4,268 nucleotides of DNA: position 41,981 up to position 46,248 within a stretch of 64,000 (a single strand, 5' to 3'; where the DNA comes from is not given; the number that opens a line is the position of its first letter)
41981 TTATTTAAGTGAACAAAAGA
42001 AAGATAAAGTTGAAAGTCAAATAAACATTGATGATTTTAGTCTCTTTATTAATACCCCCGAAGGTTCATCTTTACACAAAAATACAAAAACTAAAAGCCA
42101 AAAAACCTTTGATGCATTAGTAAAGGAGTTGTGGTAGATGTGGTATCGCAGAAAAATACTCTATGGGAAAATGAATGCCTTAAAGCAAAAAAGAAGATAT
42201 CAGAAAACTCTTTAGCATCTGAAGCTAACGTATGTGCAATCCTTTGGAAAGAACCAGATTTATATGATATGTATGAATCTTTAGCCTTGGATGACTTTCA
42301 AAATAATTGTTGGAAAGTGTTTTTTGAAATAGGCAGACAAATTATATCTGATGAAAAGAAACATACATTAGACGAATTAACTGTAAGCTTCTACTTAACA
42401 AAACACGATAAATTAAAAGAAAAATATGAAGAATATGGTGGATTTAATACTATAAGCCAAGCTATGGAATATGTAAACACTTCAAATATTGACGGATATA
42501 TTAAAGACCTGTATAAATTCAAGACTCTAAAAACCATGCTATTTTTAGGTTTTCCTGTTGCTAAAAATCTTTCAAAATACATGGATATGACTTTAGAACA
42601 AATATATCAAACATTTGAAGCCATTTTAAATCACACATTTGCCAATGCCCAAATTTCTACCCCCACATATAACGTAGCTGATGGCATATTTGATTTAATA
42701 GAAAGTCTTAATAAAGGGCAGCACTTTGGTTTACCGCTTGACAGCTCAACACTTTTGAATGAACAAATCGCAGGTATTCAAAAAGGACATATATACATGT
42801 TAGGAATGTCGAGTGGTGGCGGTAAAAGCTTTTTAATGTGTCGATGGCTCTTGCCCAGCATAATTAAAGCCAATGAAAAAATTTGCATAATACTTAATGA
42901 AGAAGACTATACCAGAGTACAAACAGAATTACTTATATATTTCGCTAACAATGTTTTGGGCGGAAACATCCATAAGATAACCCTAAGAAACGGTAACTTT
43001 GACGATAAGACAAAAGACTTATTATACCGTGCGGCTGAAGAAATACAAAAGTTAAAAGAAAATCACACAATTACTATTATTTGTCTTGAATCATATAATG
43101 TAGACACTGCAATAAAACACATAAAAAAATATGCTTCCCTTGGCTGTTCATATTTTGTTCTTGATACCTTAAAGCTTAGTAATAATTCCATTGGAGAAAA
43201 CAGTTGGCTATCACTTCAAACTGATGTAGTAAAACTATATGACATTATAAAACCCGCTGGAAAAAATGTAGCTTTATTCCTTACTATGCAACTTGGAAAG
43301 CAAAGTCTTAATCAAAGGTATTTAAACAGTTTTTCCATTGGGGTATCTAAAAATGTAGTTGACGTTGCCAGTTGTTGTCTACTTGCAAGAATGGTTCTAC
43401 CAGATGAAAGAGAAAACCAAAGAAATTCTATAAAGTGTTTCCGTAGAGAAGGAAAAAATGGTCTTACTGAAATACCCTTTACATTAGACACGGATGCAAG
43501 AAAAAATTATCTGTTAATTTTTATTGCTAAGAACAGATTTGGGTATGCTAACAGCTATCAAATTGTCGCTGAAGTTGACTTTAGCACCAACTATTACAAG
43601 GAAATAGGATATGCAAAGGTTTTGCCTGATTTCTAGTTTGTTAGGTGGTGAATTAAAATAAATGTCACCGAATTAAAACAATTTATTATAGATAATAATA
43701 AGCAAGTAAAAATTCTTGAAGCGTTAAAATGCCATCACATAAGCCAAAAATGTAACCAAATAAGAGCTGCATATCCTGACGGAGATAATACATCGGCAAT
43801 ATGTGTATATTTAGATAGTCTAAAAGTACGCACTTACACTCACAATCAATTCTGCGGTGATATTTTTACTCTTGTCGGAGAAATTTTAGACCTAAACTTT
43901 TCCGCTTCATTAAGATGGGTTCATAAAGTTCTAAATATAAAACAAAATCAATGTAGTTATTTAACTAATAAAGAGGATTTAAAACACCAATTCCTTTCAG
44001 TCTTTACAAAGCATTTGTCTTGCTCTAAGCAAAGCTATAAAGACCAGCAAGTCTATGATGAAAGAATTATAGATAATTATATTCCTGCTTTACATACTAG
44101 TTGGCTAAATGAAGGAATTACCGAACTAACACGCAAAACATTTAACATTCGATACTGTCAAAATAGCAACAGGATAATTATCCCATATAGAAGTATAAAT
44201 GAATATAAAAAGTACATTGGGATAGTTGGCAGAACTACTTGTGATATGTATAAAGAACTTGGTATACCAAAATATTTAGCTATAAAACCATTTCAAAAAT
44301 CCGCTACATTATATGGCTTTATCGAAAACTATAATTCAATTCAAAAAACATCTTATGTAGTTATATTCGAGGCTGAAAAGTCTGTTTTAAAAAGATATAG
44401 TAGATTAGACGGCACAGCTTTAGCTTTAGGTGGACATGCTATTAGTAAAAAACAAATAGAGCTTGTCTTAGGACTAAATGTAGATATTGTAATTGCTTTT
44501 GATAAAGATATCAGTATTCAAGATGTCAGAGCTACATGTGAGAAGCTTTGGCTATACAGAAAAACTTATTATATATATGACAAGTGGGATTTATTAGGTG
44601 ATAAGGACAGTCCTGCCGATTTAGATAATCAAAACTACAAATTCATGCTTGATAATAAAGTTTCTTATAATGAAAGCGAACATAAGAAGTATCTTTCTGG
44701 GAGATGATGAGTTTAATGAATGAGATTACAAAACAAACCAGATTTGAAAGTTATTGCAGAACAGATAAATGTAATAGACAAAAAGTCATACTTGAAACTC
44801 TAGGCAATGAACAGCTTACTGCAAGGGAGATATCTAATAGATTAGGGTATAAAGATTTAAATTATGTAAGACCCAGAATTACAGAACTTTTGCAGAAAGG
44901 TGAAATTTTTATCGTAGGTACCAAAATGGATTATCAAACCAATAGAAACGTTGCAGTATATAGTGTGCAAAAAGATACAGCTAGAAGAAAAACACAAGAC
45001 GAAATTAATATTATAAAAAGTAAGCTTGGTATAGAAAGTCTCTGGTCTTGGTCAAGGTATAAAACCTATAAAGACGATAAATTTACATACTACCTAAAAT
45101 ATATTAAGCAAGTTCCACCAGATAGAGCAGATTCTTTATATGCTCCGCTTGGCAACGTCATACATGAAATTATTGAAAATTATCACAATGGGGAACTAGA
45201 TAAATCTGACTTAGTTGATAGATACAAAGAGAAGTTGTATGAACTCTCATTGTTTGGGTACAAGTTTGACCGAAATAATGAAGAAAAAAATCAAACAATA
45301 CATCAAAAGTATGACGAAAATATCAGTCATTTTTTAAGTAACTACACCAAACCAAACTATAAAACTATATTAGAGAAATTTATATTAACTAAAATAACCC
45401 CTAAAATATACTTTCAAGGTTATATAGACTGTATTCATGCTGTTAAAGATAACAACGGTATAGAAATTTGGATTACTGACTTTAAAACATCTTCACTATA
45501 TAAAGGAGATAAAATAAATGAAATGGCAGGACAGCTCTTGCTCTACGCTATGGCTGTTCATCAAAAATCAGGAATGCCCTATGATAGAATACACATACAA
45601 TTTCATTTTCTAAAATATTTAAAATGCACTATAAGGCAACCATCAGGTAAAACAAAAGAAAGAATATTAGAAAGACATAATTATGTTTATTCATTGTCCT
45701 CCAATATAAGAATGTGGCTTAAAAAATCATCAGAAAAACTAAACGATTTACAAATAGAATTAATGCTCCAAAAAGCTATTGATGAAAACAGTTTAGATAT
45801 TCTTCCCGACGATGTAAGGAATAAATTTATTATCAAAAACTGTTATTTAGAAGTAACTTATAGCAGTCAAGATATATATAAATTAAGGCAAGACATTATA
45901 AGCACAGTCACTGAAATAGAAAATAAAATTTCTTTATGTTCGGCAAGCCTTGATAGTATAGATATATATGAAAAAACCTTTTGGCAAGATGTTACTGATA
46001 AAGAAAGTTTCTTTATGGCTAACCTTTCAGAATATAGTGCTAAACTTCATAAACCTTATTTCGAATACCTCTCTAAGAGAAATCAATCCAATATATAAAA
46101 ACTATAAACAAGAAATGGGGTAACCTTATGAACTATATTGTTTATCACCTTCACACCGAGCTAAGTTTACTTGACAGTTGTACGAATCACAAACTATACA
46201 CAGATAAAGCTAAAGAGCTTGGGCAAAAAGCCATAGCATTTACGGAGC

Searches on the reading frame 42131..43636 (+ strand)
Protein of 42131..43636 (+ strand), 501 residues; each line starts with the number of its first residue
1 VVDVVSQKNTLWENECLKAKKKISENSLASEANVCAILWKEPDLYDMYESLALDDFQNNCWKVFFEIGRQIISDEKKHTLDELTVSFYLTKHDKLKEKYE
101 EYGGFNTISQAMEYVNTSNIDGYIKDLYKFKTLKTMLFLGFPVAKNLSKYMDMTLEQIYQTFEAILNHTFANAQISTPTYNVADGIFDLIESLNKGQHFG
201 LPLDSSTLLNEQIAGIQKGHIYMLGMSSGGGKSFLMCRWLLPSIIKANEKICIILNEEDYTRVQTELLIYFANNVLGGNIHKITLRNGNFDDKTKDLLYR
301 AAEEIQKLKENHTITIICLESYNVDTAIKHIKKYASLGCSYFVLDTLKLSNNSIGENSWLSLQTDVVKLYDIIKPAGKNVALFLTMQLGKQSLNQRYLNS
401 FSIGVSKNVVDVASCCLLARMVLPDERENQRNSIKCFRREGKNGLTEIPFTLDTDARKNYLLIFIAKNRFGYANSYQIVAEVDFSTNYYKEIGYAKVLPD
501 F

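Call 12: search_protein_families(library=pfam, proteins=[window:42131-43636:+])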
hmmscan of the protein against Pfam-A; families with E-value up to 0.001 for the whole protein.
window:42131-43636:+ (501 aa): 1 family
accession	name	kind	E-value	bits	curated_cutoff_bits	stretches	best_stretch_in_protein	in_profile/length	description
PF00772.26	DnaB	-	2.3e-05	24.8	23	1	30-127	8-101/103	DnaB-like helicase N terminal domain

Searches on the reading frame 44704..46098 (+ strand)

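Call 12: search_protein_families(library=pfam, proteins=[window:44704-46098:+])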
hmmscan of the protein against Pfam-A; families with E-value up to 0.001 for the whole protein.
window:44704-46098:+ (464 aa): 1 family
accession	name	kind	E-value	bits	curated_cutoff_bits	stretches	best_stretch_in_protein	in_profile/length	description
PF12705.13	PDDEXK_1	-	2.3e-16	60.9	22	1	114-318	2-196/247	PD-(D/E)XK nuclease superfamily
